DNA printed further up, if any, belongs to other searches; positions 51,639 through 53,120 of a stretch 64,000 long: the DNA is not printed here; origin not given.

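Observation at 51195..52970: ECF sigma / anti-sigma pair in which the anti-sigma carries a C-terminal CHU_C (T9SS type-B-like) domain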

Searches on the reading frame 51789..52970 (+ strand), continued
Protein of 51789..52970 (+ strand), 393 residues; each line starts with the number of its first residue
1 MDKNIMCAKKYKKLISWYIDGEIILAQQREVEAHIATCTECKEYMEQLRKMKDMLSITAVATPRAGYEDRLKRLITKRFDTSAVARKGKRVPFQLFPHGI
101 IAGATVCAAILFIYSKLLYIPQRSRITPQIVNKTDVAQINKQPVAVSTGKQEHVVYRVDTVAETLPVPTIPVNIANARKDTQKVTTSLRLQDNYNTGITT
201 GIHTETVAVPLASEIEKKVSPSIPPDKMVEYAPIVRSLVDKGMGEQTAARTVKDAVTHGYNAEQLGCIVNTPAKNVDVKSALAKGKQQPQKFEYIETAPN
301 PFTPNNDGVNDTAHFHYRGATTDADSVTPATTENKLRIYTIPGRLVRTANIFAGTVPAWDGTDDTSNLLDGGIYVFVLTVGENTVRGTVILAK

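Call 34: search_protein_families(library=pfam, proteins=[L006:14151-15056:+, L012:15403-16311:+, L015:8429-9379:+, L011:194-1153:+, L001:885-1934:+, L015:197-1360:+, L012:10872-12035:+, L012:12065-12751:+], max_evalue=0.1)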
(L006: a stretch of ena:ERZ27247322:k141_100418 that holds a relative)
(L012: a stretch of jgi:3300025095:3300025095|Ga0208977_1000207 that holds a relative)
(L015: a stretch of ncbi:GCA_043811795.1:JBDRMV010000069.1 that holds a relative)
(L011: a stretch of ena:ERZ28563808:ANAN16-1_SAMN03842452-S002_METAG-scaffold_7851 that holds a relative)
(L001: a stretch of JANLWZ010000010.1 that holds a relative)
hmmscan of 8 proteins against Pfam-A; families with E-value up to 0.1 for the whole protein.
L006:14151-15056:+ (301 aa): 2 families
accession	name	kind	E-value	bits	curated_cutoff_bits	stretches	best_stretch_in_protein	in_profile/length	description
PF13729.12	TraF_2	-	0.0028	17.4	25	1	107-192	138-227/264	F plasmid transfer operon, TraF, protein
PF03349.22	Toluene_X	-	0.0094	14.9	29.7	1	14-72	7-66/421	Outer membrane protein transport protein (OMPP1/FadL/TodX)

L012:15403-16311:+ (302 aa): 4 families
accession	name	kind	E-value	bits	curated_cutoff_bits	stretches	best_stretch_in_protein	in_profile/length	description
PF11751.14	PorP_SprF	-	9.6e-07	29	22.3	1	52-211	19-188/273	Type IX secretion system membrane protein PorP/SprF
PF13729.12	TraF_2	-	2.6e-05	24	25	1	154-222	188-252/264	F plasmid transfer operon, TraF, protein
PF03349.22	Toluene_X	-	0.00067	18.7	29.7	1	22-178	11-156/421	Outer membrane protein transport protein (OMPP1/FadL/TodX)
PF18990.6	DUF5723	-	0.0047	17.1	26.8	1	147-178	201-230/376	Family of unknown function (DUF5723)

L015:8429-9379:+ (316 aa): 5 families
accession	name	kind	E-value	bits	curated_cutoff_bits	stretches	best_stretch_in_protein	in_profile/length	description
PF11751.14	PorP_SprF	-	3.6e-13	50.1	22.3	1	62-312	15-271/273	Type IX secretion system membrane protein PorP/SprF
PF13729.12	TraF_2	-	6.3e-06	26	25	1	141-206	155-225/264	F plasmid transfer operon, TraF, protein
PF03349.22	Toluene_X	-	0.00016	20.8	29.7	1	32-82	7-58/421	Outer membrane protein transport protein (OMPP1/FadL/TodX)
PF03687.19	UPF0164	-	0.001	18.4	21.4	1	41-124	46-126/325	Uncharacterised protein family (UPF0164)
PF19572.5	PorV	-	0.0021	18.1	27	1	37-100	14-78/243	Type IX secretion system protein PorV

L011:194-1153:+ (319 aa): 4 families
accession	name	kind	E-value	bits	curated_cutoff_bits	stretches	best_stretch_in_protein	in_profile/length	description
PF11751.14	PorP_SprF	-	5e-07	30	22.3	1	69-317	17-273/273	Type IX secretion system membrane protein PorP/SprF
PF19572.5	PorV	-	2e-05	24.7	27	1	43-120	15-93/243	Type IX secretion system protein PorV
PF03349.22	Toluene_X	-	0.00034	19.6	29.7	1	33-96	3-67/421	Outer membrane protein transport protein (OMPP1/FadL/TodX)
PF13729.12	TraF_2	-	0.018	14.7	25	1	147-209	156-224/264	F plasmid transfer operon, TraF, protein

L001:885-1934:+ (349 aa): 1 family
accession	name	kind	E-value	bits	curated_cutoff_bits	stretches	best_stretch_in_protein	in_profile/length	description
PF13729.12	TraF_2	-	5.1e-07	29.6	25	1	94-245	87-227/264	F plasmid transfer operon, TraF, protein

L015:197-1360:+ (387 aa): 4 families
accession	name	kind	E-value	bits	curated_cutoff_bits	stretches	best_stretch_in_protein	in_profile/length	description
PF00691.25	OmpA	-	1.6e-24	86.5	27.2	1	281-376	1-98/98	OmpA family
PF13860.13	FlgD_ig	-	1e-07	32.3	27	1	188-231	24-69/79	FlgD Ig-like domain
PF13585.12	CHU_C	-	1.3e-06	28.9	27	1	56-131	6-72/86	CHU_C Type IX secretion signal domain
PF05359.17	DUF748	-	0.0027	16.2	50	1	278-334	879-935/1037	Domain of Unknown Function (DUF748)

L012:10872-12035:+ (387 aa): 0 families

L012:12065-12751:+ (228 aa): 1 family
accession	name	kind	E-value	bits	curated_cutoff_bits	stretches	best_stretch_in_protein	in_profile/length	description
PF03452.20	Anp1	-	0.04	13.8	28.8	1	72-107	138-174/263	Anp1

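Call 36: list_cluster_members(proteins=[P0011, P0012, P0002, P0001])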
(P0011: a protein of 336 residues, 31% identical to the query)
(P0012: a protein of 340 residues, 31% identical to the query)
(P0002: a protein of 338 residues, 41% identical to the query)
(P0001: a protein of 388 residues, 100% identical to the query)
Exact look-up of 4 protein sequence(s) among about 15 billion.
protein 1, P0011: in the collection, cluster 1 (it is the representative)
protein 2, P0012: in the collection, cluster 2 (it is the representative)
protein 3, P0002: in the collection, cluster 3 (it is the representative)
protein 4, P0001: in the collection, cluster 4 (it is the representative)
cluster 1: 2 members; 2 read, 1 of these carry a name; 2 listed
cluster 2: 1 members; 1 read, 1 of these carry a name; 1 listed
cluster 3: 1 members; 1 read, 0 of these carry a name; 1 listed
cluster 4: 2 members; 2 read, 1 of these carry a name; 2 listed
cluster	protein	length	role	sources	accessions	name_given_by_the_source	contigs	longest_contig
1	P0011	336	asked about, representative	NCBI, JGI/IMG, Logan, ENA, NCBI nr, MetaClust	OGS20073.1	MAG: hypothetical protein A2252_08575 [Elusimicrobia bacterium RIFOXYA2_FULL_39_19] | \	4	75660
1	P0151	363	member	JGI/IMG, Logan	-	-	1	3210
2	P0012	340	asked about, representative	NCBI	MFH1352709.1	MAG: gliding motility-associated C-terminal domain-containing protein [bacterium]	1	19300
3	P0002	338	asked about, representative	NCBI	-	-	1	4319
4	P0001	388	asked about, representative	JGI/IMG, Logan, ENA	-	-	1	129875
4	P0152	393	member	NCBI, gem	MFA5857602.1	MAG: gliding motility-associated C-terminal domain-containing protein [Elusimicrobiota ...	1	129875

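Call 57: predict_structure(alignment_id=A1)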
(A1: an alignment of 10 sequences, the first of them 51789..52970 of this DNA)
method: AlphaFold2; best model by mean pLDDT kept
length: 393 residues; sequences in the alignment: 10
mean_pLDDT: 57.6   pTM: 0.37
mean pLDDT of the five models: 57.6, 55.6, 55.4, 54.4, 51.8
residues with pLDDT >= 90: 12; 70-90: 129; 50-70: 92; < 50: 160
segments of 3 or more residues with pLDDT < 50: 83-89, 91-96, 119-222, 273-308, 319-324
pLDDT, mean of each block of 10 residues (from residue 1): 74 86 87 91 87 64 66 68 48 48 64 60 40 34 35 31 33 29 28 32 30 33 55 80 75 73 69 41 38 41 44 58 50 75 80 72 80 77 69 66
secondary structure, 60 per line:
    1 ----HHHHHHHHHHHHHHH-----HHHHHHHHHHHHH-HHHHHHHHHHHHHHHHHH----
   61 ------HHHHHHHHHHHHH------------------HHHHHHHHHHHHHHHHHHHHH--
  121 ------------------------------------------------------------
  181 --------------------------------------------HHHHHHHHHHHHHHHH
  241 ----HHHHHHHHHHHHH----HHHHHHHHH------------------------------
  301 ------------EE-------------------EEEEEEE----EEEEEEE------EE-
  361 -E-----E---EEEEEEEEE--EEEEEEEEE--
elements in order: H5-19 H25-37 H39-56 H67-79 H98-118 H225-240 H245-257 H262-270 E334-340 E345-351 E372-380 E383-391

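Call 71: search_protein_families(library=ncbifam, proteins=[L006:14151-15056:+, L012:15403-16311:+, L015:8429-9379:+, L011:194-1153:+, L001:885-1934:+, L006:11170-14142:+, L012:12889-15132:+, L015:5836-8403:+], max_evalue=0.01)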
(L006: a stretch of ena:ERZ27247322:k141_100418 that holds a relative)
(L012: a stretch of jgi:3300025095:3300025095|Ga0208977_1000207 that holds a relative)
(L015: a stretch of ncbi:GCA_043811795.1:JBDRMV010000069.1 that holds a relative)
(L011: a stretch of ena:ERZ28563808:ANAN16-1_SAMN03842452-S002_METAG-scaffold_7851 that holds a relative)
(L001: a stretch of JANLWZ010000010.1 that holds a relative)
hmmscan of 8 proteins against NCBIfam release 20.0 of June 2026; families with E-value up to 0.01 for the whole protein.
L006:14151-15056:+ (301 aa): 3 families
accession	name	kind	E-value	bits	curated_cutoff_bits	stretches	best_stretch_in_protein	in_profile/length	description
NF033709.1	PorV_fam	subfamily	1.1e-16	61.4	90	1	20-301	6-326/326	PorV/PorQ family protein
TIGR03519.1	T9SS_PorP_fam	subfamily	1.9e-11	44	90.55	1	43-301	31-292/292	PorP/SprF family type IX secretion system membrane protein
NF052325.1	PorVQ2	equivalog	0.0005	19.1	325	0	24-66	33-76/354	putative type IX sorting system protein PorV2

L012:15403-16311:+ (302 aa): 3 families
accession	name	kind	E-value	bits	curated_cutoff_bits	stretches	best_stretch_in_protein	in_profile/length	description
NF033709.1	PorV_fam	subfamily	8.9e-21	74.8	90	1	24-302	6-326/326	PorV/PorQ family protein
NF052325.1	PorVQ2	equivalog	3.2e-12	46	325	1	25-104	30-107/354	putative type IX sorting system protein PorV2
NF033710.1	T9SS_OM_PorV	equivalog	0.00016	21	250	1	24-104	28-109/367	type IX secretion system outer membrane channel protein PorV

L015:8429-9379:+ (316 aa): 5 families
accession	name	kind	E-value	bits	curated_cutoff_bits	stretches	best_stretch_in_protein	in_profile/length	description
NF033709.1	PorV_fam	subfamily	2.5e-19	70.1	90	1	38-314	6-324/326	PorV/PorQ family protein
TIGR03519.1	T9SS_PorP_fam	subfamily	1.2e-16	61.1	90.55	1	62-316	32-292/292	PorP/SprF family type IX secretion system membrane protein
NF052325.1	PorVQ2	equivalog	2.5e-12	46.4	325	1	40-138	31-127/354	putative type IX sorting system protein PorV2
NF033710.1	T9SS_OM_PorV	equivalog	0.00016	21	250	1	37-110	27-101/367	type IX secretion system outer membrane channel protein PorV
NF033711.1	T9SS_PorQ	equivalog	0.00016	20.9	220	0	36-235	24-224/335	type IX secretion system protein PorQ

L011:194-1153:+ (319 aa): 5 families
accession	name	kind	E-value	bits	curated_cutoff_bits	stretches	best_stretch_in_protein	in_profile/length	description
NF033709.1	PorV_fam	subfamily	3.2e-20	73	90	1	42-319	5-326/326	PorV/PorQ family protein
NF052325.1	PorVQ2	equivalog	1.3e-18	67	325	1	43-141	29-125/354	putative type IX sorting system protein PorV2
TIGR03519.1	T9SS_PorP_fam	subfamily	1.4e-08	34.6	90.55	1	68-319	33-292/292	PorP/SprF family type IX secretion system membrane protein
NF033711.1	T9SS_PorQ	equivalog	9e-07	28.2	220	1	21-92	4-78/335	type IX secretion system protein PorQ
NF033710.1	T9SS_OM_PorV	equivalog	0.00011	21.6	250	1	43-120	28-106/367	type IX secretion system outer membrane channel protein PorV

L001:885-1934:+ (349 aa): 5 families
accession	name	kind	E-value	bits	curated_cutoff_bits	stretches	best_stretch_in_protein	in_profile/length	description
NF033709.1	PorV_fam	subfamily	6.8e-18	65.3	90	1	53-260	6-205/326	PorV/PorQ family protein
NF052325.1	PorVQ2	equivalog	1.8e-11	43.6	325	1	53-187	29-166/354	putative type IX sorting system protein PorV2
TIGR03519.1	T9SS_PorP_fam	subfamily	6.8e-08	32.3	90.55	1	77-248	32-188/292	PorP/SprF family type IX secretion system membrane protein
NF033710.1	T9SS_OM_PorV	equivalog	2.5e-05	23.7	250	1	60-260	35-230/367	type IX secretion system outer membrane channel protein PorV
NF033711.1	T9SS_PorQ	equivalog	0.0017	17.5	220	0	60-265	35-217/335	type IX secretion system protein PorQ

L006:11170-14142:+ (990 aa): 4 families
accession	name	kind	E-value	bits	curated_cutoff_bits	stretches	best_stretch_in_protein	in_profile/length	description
NF047494.1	Lepto_SBBP_lipo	equivalog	7.9e-75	252.3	400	3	241-425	276-466/466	SBBP repeat beta-propeller lipoprotein, LipL53 family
TIGR04131.1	Bac_Flav_CTERM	domain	1.1e-05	25.5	35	1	905-983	4-78/85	T9SS type B sorting domain-containing protein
TIGR02608.1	delta_60_rpt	domain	0.0084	15.9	76.5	0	41-85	1-39/55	delta-60 repeat domain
TIGR04183.1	Por_Secre_tail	domain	0.0094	15.9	23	1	909-984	2-67/72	T9SS type A sorting domain-containing protein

L012:12889-15132:+ (747 aa): 8 families
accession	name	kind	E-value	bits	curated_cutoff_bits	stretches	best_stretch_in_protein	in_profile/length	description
NF010730.0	PRK14131.1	subfamily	1.5e-15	56.8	416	3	119-198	69-155/384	N-acetylneuraminate epimerase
TIGR03547.1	muta_rot_YjhT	subfamily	5.2e-14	52.1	256.35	3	136-254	12-131/346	YjhT family mutarotase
TIGR03548.1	mutarot_permut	subfamily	2.1e-11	43.5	243.2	2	20-175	49-202/323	cyclically-permuted mutarotase family protein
TIGR04131.1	Bac_Flav_CTERM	domain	2.9e-06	27.3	35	1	662-737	4-74/85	T9SS type B sorting domain-containing protein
NF009452.0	PRK12812.1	equivalog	0.00092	18.5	258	1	675-733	142-205/289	flagellar basal body rod modification protein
TIGR04183.1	Por_Secre_tail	domain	0.0016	18.4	23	1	667-744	3-70/72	T9SS type A sorting domain-containing protein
NF005176.1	PRK06655.1-1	equivalog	0.003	17.5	230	0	683-733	94-148/197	flagellar hook assembly protein FlgD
NF009453.0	PRK12813.1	equivalog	0.003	17.1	264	0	688-733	126-172/223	flagellar basal body rod modification protein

L015:5836-8403:+ (855 aa): 1 family
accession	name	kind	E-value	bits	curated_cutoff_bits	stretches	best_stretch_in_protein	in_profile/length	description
TIGR04131.1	Bac_Flav_CTERM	domain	6.7e-05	23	35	1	770-848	4-78/85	T9SS type B sorting domain-containing protein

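Call 73: find_homologous_proteins(query=A1, max_evalue=1e-10)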
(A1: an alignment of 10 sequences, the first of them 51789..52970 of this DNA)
Query A1 (10 sequences) (393 aa, profile of the alignment): 4 proteins with E <= 1e-10 among 8000 candidates.
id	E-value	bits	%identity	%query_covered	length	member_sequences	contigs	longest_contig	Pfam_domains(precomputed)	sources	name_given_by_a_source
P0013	1.2e-112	395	25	99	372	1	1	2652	PF13490.12,PF13585.13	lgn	-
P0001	4.5e-107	377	100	99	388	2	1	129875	PF13490.12,PF13585.13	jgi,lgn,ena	-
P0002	3.4e-101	357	33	98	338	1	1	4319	PF13490.12,PF13585.13,PF13860.13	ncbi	-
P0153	4.6e-11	61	25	18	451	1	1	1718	PF13490.12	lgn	-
